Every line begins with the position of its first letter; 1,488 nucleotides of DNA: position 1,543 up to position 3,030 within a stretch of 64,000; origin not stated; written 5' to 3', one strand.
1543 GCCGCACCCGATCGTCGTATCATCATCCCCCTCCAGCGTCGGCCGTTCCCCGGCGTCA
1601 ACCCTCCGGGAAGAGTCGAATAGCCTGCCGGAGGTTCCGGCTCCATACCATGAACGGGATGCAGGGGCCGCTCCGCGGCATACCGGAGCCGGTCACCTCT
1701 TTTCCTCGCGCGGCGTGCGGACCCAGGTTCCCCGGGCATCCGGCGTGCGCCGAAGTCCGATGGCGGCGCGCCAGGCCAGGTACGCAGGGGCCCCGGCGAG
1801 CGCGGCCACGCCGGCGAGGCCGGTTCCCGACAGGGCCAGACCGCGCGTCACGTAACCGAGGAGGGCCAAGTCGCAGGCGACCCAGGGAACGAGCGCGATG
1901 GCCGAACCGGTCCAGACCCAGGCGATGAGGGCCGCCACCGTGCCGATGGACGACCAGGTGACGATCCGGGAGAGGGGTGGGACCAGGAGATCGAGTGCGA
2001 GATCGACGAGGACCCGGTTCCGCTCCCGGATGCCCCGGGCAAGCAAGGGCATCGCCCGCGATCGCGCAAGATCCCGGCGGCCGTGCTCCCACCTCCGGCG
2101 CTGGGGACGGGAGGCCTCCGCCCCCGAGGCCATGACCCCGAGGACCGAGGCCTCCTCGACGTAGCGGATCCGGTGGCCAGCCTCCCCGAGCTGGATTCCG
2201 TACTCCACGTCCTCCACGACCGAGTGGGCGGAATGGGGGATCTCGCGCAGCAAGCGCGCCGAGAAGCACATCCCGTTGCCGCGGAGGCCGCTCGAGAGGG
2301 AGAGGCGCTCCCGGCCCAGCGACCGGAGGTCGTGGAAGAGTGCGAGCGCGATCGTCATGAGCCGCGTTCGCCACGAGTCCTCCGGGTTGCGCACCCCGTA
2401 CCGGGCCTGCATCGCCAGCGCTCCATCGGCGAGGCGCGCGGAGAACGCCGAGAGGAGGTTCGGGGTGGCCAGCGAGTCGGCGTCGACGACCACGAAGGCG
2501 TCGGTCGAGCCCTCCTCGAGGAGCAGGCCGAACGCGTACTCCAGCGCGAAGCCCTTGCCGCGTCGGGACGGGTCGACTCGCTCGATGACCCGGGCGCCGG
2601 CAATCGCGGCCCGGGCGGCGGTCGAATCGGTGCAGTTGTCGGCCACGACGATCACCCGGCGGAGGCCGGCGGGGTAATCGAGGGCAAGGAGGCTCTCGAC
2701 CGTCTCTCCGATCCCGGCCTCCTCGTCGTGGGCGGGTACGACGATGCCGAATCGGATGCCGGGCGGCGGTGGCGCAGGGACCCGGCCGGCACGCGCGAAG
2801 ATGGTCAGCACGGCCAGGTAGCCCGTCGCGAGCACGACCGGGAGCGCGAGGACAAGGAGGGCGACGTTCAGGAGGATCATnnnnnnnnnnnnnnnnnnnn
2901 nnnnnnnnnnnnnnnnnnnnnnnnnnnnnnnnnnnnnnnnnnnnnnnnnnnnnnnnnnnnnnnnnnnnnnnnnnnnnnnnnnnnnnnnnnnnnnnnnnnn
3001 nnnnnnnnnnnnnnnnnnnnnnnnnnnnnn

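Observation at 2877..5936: Natural single-polypeptide fusion of a co-polymerase (PCP/Wzz-like) and a Wzy-type polymerase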

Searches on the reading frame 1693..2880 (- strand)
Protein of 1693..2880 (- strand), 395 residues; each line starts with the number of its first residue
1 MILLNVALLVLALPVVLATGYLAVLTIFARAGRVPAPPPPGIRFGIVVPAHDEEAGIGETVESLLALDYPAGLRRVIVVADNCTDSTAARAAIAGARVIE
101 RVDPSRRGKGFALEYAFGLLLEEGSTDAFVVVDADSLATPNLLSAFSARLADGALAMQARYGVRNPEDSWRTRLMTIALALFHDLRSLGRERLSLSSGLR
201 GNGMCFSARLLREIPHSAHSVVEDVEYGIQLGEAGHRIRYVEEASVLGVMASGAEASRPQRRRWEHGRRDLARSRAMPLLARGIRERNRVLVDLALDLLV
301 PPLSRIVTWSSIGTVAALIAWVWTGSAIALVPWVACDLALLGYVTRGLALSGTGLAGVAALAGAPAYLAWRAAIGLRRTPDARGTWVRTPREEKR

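Call 36: search_protein_families(library=pfam, proteins=[window:1693-2880:-], max_evalue=0.001)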
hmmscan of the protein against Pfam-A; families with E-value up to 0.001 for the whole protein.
window:1693-2880:- (395 aa): 3 families
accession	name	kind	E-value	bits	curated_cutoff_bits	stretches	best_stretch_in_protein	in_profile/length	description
PF13641.12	Glyco_tranf_2_3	-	3.1e-23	83.4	27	1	44-265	3-228/230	Glycosyltransferase like family 2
PF13632.12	Glyco_trans_2_3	-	3.5e-14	53.5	27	1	129-323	2-197/198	Glycosyl transferase family group 2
PF00535.33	Glycos_transf_2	-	9.8e-12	45.6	23.3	1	46-180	2-132/168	Glycosyl transferase family 2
